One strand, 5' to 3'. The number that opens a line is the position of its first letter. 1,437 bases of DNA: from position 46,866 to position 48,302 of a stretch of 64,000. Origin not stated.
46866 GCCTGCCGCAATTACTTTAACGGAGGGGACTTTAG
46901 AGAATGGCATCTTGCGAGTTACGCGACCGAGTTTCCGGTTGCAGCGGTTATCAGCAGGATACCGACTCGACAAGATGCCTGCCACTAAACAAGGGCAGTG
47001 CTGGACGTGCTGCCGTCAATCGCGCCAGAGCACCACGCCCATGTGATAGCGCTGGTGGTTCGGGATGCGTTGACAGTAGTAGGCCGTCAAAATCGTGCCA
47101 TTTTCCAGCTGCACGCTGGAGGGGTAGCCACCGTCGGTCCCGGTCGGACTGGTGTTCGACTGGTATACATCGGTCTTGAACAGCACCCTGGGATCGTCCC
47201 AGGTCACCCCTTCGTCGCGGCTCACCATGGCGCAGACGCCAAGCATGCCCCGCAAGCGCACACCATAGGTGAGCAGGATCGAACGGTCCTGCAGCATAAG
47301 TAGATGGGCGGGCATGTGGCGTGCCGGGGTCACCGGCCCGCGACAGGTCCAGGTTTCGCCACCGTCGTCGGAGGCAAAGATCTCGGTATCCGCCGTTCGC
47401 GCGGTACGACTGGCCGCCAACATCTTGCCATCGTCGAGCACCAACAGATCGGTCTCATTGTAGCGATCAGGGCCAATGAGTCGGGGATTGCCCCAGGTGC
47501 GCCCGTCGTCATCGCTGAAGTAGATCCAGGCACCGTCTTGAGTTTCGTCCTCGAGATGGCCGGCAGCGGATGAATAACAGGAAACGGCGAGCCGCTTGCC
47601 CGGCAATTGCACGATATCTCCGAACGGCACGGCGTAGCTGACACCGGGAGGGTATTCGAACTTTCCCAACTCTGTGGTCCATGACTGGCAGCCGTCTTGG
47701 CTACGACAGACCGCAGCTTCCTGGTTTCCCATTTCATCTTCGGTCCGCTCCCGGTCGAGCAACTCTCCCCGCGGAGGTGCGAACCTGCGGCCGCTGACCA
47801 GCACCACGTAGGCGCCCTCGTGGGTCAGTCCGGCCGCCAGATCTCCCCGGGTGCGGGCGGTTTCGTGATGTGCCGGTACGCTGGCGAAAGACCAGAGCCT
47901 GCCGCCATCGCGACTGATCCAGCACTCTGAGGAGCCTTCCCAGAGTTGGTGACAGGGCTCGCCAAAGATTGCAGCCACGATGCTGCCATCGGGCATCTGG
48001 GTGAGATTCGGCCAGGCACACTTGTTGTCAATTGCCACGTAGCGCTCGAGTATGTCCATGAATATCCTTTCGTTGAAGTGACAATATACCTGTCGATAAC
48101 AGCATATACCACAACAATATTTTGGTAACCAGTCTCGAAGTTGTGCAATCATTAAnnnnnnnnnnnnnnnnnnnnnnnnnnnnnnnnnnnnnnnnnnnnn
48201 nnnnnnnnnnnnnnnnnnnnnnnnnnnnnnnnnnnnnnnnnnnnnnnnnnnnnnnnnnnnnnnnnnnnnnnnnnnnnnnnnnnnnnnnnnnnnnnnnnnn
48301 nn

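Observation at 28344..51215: Four-member family of about 970-990-aa exported proteins (LSP-A to LSP-D) that I cannot place in any known family: candidate new outer-membrane barrel class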

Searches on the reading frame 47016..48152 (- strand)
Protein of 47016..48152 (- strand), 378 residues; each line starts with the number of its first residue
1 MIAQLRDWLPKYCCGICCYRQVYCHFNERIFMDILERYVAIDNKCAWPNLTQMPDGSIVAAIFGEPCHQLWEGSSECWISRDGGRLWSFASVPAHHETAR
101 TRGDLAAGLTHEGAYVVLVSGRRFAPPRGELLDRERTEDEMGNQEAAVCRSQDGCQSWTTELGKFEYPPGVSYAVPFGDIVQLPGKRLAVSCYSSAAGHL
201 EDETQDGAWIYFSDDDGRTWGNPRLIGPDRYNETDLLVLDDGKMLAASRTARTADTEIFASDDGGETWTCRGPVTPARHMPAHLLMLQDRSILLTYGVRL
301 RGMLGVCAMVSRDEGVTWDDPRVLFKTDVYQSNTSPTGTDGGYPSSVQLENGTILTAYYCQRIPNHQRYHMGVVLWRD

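Call 17: search_protein_families(library=pfam, proteins=[window:47016-48152:-], max_evalue=0.01)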
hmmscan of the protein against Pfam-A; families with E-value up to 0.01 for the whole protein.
window:47016-48152:- (378 aa): 3 families
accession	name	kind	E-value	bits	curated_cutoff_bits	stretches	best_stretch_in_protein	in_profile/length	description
PF13088.12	BNR_2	-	3.6e-18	66.3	31.4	1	148-354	84-275/277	BNR repeat-like domain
PF15902.12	Sortilin-Vps10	-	0.00019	20.8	33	0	210-320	3-111/446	Sortilin, neurotensin receptor 3,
PF24316.1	Tli3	-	0.00035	21.3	27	0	185-222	62-97/129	T6SS Tli3 immunity protein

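Call 38: search_protein_families(library=ncbifam, proteins=[window:47016-48152:-], max_evalue=0.01)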
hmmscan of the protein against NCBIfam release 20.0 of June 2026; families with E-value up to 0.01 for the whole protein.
window:47016-48152:- (378 aa): 0 families
